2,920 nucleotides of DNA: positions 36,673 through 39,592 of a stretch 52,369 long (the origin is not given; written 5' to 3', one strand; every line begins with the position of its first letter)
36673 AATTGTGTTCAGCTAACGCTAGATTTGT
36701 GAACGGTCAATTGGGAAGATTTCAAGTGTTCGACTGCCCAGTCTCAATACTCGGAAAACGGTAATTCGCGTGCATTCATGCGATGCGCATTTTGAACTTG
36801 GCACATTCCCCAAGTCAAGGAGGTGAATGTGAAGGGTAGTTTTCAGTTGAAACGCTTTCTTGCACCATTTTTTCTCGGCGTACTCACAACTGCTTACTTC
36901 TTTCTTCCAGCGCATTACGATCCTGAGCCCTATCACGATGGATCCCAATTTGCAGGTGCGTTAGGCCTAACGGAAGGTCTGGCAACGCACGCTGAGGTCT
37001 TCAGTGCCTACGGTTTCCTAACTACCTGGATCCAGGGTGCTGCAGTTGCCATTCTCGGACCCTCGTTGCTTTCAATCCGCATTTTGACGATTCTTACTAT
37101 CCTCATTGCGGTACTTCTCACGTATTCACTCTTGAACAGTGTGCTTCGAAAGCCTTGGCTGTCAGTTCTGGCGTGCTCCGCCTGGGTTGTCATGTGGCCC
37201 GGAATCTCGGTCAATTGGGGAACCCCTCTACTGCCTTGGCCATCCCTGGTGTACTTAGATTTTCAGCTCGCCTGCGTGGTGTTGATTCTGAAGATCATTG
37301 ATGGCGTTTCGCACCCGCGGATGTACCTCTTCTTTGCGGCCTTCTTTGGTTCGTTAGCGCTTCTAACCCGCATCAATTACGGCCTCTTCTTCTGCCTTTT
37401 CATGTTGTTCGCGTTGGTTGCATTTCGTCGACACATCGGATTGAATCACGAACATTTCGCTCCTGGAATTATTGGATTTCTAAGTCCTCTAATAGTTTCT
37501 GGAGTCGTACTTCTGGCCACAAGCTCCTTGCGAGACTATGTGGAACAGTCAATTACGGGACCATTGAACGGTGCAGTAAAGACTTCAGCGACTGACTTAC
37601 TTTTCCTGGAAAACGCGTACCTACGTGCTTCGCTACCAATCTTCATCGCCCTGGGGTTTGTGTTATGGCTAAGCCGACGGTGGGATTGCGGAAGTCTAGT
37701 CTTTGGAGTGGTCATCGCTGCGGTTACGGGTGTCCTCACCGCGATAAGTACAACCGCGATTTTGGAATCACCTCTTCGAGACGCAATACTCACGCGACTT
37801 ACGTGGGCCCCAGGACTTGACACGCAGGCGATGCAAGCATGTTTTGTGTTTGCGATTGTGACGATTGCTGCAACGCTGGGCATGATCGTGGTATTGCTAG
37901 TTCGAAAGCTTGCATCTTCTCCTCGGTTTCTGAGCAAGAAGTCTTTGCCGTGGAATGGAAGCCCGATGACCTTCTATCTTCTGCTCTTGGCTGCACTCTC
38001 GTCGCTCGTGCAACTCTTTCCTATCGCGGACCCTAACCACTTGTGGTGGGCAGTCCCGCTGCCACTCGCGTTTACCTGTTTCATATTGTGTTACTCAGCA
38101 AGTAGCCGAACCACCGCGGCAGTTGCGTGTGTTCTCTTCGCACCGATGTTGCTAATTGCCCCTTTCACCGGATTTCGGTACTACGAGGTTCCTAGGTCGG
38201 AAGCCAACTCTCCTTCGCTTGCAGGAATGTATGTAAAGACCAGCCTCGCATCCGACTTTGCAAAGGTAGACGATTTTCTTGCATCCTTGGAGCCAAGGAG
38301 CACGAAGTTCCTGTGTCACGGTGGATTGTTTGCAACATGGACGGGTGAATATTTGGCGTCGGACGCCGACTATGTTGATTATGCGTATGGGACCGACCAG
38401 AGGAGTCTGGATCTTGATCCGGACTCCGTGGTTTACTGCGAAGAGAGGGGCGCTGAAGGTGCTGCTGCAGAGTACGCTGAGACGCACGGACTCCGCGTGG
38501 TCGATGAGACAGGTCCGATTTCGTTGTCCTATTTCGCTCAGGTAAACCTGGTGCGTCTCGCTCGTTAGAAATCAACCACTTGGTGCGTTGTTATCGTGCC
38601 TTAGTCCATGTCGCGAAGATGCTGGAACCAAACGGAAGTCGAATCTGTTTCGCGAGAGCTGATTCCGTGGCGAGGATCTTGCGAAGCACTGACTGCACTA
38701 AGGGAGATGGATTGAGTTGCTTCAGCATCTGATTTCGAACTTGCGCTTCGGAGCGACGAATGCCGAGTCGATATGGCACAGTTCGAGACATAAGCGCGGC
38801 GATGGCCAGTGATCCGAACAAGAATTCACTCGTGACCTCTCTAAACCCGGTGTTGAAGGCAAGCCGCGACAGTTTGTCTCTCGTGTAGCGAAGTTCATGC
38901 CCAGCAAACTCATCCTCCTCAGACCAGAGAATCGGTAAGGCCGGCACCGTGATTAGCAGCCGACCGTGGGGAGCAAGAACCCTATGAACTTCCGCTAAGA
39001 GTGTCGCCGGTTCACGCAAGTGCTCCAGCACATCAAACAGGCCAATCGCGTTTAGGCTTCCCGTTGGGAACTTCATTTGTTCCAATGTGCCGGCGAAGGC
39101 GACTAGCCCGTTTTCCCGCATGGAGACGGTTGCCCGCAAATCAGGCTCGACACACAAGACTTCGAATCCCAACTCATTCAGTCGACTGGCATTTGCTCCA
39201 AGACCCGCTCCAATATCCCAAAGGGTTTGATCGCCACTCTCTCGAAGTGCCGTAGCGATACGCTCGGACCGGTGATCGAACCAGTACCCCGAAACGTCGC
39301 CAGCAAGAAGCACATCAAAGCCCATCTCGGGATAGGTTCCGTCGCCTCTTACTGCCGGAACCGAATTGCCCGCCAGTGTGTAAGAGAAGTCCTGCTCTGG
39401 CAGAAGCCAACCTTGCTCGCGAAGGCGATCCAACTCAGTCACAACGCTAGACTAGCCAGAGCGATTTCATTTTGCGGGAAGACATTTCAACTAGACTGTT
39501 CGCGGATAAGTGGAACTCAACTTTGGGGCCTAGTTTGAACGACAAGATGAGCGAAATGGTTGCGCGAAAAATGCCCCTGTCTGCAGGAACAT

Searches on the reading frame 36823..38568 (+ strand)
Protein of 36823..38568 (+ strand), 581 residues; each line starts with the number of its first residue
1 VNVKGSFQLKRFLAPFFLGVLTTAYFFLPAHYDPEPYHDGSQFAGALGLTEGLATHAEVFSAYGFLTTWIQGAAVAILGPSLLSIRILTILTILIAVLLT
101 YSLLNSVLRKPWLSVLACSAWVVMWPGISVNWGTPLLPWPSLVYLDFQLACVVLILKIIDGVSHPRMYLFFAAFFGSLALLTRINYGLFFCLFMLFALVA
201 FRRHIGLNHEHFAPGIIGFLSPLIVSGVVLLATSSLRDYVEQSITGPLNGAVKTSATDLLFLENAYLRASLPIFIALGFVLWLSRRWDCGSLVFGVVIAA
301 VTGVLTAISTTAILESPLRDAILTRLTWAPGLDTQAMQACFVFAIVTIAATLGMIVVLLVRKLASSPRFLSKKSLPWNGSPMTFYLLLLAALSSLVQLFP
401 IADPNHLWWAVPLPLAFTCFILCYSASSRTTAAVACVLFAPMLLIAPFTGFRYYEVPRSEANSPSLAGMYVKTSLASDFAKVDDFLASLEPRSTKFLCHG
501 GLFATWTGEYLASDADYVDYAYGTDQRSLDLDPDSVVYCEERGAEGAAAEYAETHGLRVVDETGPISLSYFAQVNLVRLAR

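Call 5: search_protein_families(library=pfam, proteins=[window:36823-38568:+], max_evalue=0.01)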
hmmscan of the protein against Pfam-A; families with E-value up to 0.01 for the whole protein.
window:36823-38568:+ (581 aa): 0 families

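Call 6: search_protein_families(library=ncbifam, proteins=[window:36823-38568:+], max_evalue=0.01)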
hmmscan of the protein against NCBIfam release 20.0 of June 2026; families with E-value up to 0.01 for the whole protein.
window:36823-38568:+ (581 aa): 0 families

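Call 42: find_homologous_proteins(query=window:36823-38565:+, max_evalue=0.00001)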
Query window:36823-38565:+ (581 aa): 39 proteins with E <= 0.00001 among 8000 candidates.
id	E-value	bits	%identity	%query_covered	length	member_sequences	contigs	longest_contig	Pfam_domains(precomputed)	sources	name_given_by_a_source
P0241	0.0e+0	1285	100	100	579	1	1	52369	-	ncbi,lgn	ncbi:MAG: hypothetical protein ACKOAF_02145 [Actinomycetes bacterium]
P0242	0.0e+0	1034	79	99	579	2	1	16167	-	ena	-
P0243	6.8e-215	733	58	99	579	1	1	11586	-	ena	-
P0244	5.5e-123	430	39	98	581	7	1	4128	-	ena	-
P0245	4.2e-120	420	38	97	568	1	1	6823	-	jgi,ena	-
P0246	2.4e-119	418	41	95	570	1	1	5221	-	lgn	-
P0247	6.1e-119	416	40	97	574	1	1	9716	-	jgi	jgi:hypothetical protein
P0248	2.2e-117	411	40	97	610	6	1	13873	-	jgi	jgi:hypothetical protein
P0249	5.7e-117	410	41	97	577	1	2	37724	-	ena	-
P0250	1.4e-116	409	39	99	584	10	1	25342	-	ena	-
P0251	2.0e-116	408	38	98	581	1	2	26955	-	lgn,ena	-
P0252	4.4e-116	407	39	95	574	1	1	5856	PF13231.13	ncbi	-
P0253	1.2e-114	402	40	98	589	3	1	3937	-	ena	-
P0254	9.7e-114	399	39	97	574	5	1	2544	-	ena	-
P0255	3.2e-113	397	40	97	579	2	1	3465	-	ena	-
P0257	1.0e-112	396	39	97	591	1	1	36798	PF13231.13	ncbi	-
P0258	2.1e-111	392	40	95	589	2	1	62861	-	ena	-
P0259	1.3e-110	389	38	98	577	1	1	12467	PF13231.13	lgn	-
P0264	3.5e-107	378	39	94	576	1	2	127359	PF13231.13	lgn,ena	-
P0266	1.4e-103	366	38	98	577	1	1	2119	PF13231.13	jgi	-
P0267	1.8e-103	365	39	94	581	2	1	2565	PF13231.13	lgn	-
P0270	8.3e-101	356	38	99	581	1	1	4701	PF13231.13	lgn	-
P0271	1.3e-100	356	36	99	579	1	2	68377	-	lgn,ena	-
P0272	2.3e-99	352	35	95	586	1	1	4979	PF13231.13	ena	-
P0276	3.5e-89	318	35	99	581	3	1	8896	PF13231.13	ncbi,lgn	-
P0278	5.2e-84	301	36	94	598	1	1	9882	PF13231.13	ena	-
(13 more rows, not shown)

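Call 52: search_solved_structures(query=A3, max_evalue=10)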
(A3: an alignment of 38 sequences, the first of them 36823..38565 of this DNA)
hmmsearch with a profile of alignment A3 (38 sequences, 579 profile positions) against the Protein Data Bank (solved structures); distinct sequences matched with E-value up to 10: 0.

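Call 63: predict_structure(alignment_id=A3)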
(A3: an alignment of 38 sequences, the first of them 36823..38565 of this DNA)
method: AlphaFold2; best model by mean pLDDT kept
length: 581 residues; sequences in the alignment: 38
mean_pLDDT: 91.0   pTM: 0.92
mean pLDDT of the five models: 91.0, 90.7, 89.5, 89.3, 88.4
residues with pLDDT >= 90: 441; 70-90: 108; 50-70: 21; < 50: 11
segments of 3 or more residues with pLDDT < 50: 1-6, 368-370
pLDDT, mean of each block of 10 residues (from residue 1): 52 95 96 92 94 91 88 96 96 98 96 98 95 87 96 97 96 98 93 97 93 98 96 91 85 82 94 97 87 96 97 93 87 95 97 91 64 56 95 94 93 98 93 98 96 95 93 96 94 88 92 85 62 86 90 94 93 93 91
secondary structure, 60 per line:
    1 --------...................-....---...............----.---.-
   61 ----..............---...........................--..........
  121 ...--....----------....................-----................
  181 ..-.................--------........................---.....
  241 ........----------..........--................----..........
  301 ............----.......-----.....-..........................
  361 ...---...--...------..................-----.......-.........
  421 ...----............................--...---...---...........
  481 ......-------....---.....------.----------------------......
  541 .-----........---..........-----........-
elements in order: H9-27 H36-50 H65-78 H82-108 H111-123 H126-129 H140-159 H165-182 H184-200 H209-232 H236-248 H259-268 H271-286 H291-312 H317-323 H329-333 H335-363 H381-398 H404-410 H412-423 H428-455 E458-460 E470-472 H473-486 E494-497 H501-505 E535-541 H547-554 E558-567 E573-580

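Call 67: fold_search(model_id=the predicted structure, library=pdb)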
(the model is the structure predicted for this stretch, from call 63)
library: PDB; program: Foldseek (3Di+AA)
matches with E <= 10: 442; with E <= 0.001: 5
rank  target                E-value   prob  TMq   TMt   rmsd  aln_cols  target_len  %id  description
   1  3waj                  1.9e-05  1.00  0.42  0.32  21.2       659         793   12  Crystal structure of the Archaeoglobus fulgidus oligosaccharyltransferase (O29867_ARCFU) complex with Zn and sulfate (released 2013-10-30)
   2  5f15                  3.2e-05  1.00  0.45  0.47  17.0       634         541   12  Crystal Structure of ArnT from Cupriavidus metallidurans bound to Undecaprenyl phosphate (released 2016-02-17)
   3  5ezm                  1.1e-04  1.00  0.46  0.49  16.9       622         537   13  Crystal Structure of ArnT from Cupriavidus metallidurans in the apo state (released 2016-02-17)
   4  7e9s_A                1.4e-04  1.00  0.44  0.31  17.0       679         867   12  Archaeal oligosaccharyltransferase AglB from Archaeoglobus fulgidus in complex with an inhibitory peptide and a dolich (released 2021-09-08)
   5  7zli_A                9.7e-04  1.00  0.42  0.38  16.1       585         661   10  Cryo-EM structure of C-mannosyltransferase CeDPY19, in complex with Dol25-P-Man and bound to CMT2-Fab and anti-Fab nan (released 2023-01-11)
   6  7zlh_A                1.3e-03  1.00  0.50  0.45  16.1       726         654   10  Cryo-EM structure of C-mannosyltransferase CeDPY19, in apo state, bound to CMT2-Fab and anti-Fab nanobody (released 2023-01-11)
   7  7bvc_A                2.1e-03  1.00  0.32  0.19  18.9       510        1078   16  Cryo-EM structure of Mycobacterium smegmatis arabinosyltransferase EmbA-EmbB-AcpM2 in complex with ethambutol (released 2020-04-29)
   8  7zlg_A                2.3e-03  1.00  0.49  0.44  15.1       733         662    9  Cryo-EM structure of C-mannosyltransferase CeDPY19, in complex with acceptor peptide and bound to CMT2-Fab and anti-Fa (released 2023-01-11)
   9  9s6t_A                5.3e-03  1.00  0.43  0.49   8.9       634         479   12  Ternary cryo-EM structure of chicken ALG12 with Dol25-PP-GlcNAc2Man7, Dol25-P-Man, and Fab (released 2026-03-18)
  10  9i5k_A                5.8e-03  1.00  0.43  0.50  11.8       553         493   11  Structure of the Chaetomium thermophilum Pmt4 homodimer (C2 symmetry) (released 2025-12-24)
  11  5ogl_A                5.8e-03  1.00  0.42  0.36  13.8       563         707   13  Structure of bacterial oligosaccharyltransferase PglB in complex with an acceptor peptide and an lipid-linked oligosac (released 2017-10-25)
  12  6gxc_A                7.4e-03  1.00  0.42  0.36  13.8       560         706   13  Bacterial oligosaccharyltransferase PglB in complex with an inhibitory peptide and a reactive lipid-linked oligosaccha (released 2018-11-14)
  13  3rce_A                1.1e-02  1.00  0.41  0.36  17.6       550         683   13  Bacterial oligosaccharyltransferase PglB (released 2011-06-15)
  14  6p25_A                1.7e-02  1.00  0.31  0.26   5.4       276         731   14  Structure of S. cerevisiae protein O-mannosyltransferase Pmt1-Pmt2 complex bound to the sugar donor and a peptide acce (released 2019-07-10)
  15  9s6r_A                1.9e-02  1.00  0.34  0.47  12.9       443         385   12  Ternary cryo-EM structure of yeast ALG3 with Dol25-PP-GlcNAc2Man5, Dol25-P-Man, and Fab (released 2026-03-18)
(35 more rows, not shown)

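Call 93: find_encoding_contigs(protein=P0264, flank=8000, max_places=1)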
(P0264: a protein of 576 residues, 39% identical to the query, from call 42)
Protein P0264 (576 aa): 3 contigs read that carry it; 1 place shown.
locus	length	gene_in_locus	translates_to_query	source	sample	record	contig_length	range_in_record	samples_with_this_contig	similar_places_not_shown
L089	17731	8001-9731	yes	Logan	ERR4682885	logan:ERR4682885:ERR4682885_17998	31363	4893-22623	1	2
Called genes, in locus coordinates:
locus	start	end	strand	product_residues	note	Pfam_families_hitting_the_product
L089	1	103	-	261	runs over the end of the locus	PF05711:TylF, PF13578:Methyltransf_24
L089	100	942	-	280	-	-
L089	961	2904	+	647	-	PF00005:ABC_tran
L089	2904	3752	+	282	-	PF00535:Glycos_transf_2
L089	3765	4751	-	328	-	PF00106:adh_short (weak), PF01073:3Beta_HSD, PF01370:Epimerase, PF02719:Polysacc_synt_2, PF04321:RmlD_sub_bind, PF05368:NmrA, PF16363:GDP_Man_Dehyd, PF13460:NAD_binding_10, +1 more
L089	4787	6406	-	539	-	-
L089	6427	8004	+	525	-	-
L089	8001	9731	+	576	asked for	PF13231:PMT_2 (weak)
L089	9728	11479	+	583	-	-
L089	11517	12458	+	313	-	PF00535:Glycos_transf_2, PF13641:Glyco_tranf_2_3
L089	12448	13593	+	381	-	PF00155:Aminotran_1_2, PF00266:Aminotran_5 (weak), PF01041:DegT_DnrJ_EryC1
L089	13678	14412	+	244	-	-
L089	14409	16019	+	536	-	PF13231:PMT_2 (weak)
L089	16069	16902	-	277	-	PF05050:Methyltransf_21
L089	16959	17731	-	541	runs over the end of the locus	-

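Call 94: find_encoding_contigs(protein=P0258, flank=8000, max_places=1)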
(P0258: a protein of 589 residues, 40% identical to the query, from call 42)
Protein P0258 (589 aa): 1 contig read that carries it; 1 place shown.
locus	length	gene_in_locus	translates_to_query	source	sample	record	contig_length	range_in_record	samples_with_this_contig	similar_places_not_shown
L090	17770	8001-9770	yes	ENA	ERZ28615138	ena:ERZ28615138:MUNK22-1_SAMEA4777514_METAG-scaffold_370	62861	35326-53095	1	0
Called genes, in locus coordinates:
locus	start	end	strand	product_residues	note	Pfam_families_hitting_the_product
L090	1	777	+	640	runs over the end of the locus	PF00005:ABC_tran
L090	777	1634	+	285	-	PF00535:Glycos_transf_2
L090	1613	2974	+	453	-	-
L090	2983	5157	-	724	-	-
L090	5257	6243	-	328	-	PF00106:adh_short (weak), PF01073:3Beta_HSD, PF01370:Epimerase, PF02719:Polysacc_synt_2, PF04321:RmlD_sub_bind, PF05368:NmrA (weak), PF16363:GDP_Man_Dehyd, PF13460:NAD_binding_10, +2 more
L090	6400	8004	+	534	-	-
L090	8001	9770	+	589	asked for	-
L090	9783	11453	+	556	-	-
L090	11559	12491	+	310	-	PF00535:Glycos_transf_2, PF13641:Glyco_tranf_2_3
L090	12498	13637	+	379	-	PF00155:Aminotran_1_2, PF01041:DegT_DnrJ_EryC1, PF00266:Aminotran_5 (weak), PF01212:Beta_elim_lyase (weak)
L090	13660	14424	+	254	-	PF00583:Acetyltransf_1 (weak)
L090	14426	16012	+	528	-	PF13231:PMT_2 (weak)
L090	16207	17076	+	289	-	-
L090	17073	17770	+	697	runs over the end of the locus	PF00534:Glycos_transf_1, PF13692:Glyco_trans_1_4, PF05050:Methyltransf_21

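Call 95: find_encoding_contigs(protein=P0271, flank=8000, max_places=1)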
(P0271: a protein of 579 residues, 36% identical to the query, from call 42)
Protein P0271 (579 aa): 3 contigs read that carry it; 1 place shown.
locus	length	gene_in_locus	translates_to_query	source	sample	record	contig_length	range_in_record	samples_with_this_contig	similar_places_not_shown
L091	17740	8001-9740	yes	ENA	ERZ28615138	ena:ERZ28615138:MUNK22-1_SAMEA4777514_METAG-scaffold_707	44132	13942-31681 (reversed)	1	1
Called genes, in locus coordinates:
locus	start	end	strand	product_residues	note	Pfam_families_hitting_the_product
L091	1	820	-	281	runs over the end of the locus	-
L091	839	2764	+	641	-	PF00005:ABC_tran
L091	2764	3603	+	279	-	PF00535:Glycos_transf_2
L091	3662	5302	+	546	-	PF09913:DUF2142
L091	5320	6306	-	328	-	PF01073:3Beta_HSD, PF01370:Epimerase, PF02719:Polysacc_synt_2, PF04321:RmlD_sub_bind, PF05368:NmrA (weak), PF07993:NAD_binding_4 (faint), PF16363:GDP_Man_Dehyd, PF13460:NAD_binding_10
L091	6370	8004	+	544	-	-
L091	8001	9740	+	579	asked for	-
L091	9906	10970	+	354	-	PF01041:DegT_DnrJ_EryC1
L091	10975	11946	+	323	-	PF00535:Glycos_transf_2, PF13641:Glyco_tranf_2_3 (weak)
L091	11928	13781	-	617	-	-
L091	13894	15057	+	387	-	PF01408:GFO_IDH_MocA, PF02894:GFO_IDH_MocA_C, PF22725:GFO_IDH_MocA_C3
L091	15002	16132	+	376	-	PF05050:Methyltransf_21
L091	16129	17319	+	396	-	PF01071:GARS_A (weak), PF02786:CPSase_L_D2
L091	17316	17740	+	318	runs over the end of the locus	PF00535:Glycos_transf_2, PF13641:Glyco_tranf_2_3 (weak)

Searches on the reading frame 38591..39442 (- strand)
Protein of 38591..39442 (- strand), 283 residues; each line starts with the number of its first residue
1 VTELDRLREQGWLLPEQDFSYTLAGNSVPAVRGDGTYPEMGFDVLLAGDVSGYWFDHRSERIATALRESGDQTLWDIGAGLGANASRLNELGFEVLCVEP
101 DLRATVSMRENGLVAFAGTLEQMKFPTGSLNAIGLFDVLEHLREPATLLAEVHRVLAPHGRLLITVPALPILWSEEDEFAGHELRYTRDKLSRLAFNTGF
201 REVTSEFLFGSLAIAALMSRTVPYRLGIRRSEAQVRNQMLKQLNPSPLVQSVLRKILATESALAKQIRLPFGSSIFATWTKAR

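Call 5: search_protein_families(library=pfam, proteins=[window:38591-39442:-], max_evalue=0.01)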
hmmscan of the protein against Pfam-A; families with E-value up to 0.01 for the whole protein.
window:38591-39442:- (283 aa): 6 families
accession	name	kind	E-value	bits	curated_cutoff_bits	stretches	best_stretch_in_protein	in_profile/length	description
PF08241.18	Methyltransf_11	-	3.7e-13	50.4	21.2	1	76-164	2-95/95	Methyltransferase domain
PF13489.12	Methyltransf_23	-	9.9e-12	45.3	27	1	69-201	21-160/164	Methyltransferase domain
PF13649.12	Methyltransf_25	-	1.4e-07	32.5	27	1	76-160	3-97/97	Methyltransferase domain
PF08242.18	Methyltransf_12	-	2.3e-07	31.9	30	1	76-162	2-98/98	Methyltransferase domain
PF05219.18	DREV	-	0.0028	17.3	26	1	70-170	94-191/265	DREV methyltransferase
PF13847.12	Methyltransf_31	-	0.0048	17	27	0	117-178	60-127/145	Methyltransferase domain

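Call 6: search_protein_families(library=ncbifam, proteins=[window:38591-39442:-], max_evalue=0.01)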
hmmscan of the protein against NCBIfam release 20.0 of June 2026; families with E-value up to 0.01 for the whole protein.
window:38591-39442:- (283 aa): 7 families
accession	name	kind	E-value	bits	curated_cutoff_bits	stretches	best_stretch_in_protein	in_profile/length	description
NF045667.1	MTase_DVU1556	equivalog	3e-11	43.2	155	1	60-165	12-120/213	DVU_1556 family methyltransferase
NF005640.0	PRK07402.1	equivalog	0.00012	21.7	219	1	63-180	36-159/200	precorrin-6Y C5,15-methyltransferase subunit CbiT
NF001241.0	PRK00216.1-2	equivalog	0.00072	19.3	327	1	60-165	41-148/231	demethylmenaquinone methyltransferase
NF043040.1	corrin_prot_MT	hypoth_equivalog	0.0014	18.1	180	0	57-166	29-149/216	corrinoid protein-associated methyltransferase CpaM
TIGR01983.1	UbiG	equivalog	0.0017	17.7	102.95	1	70-165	49-152/228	bifunctional 2-polyprenyl-6-hydroxyphenol methylase/3-demethylubiquinol 3-O-methyltransferase UbiG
TIGR00452.1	TIGR00452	equivalog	0.0036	16.2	275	1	56-164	103-219/316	tRNA 5-methoxyuridine(34)/uridine 5-oxyacetic acid(34) synthase CmoB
TIGR00755.1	ksgA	equivalog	0.0077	15.6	171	0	60-110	19-69/256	16S rRNA (adenine(1518)-N(6)/adenine(1519)-N(6))-dimethyltransferase RsmA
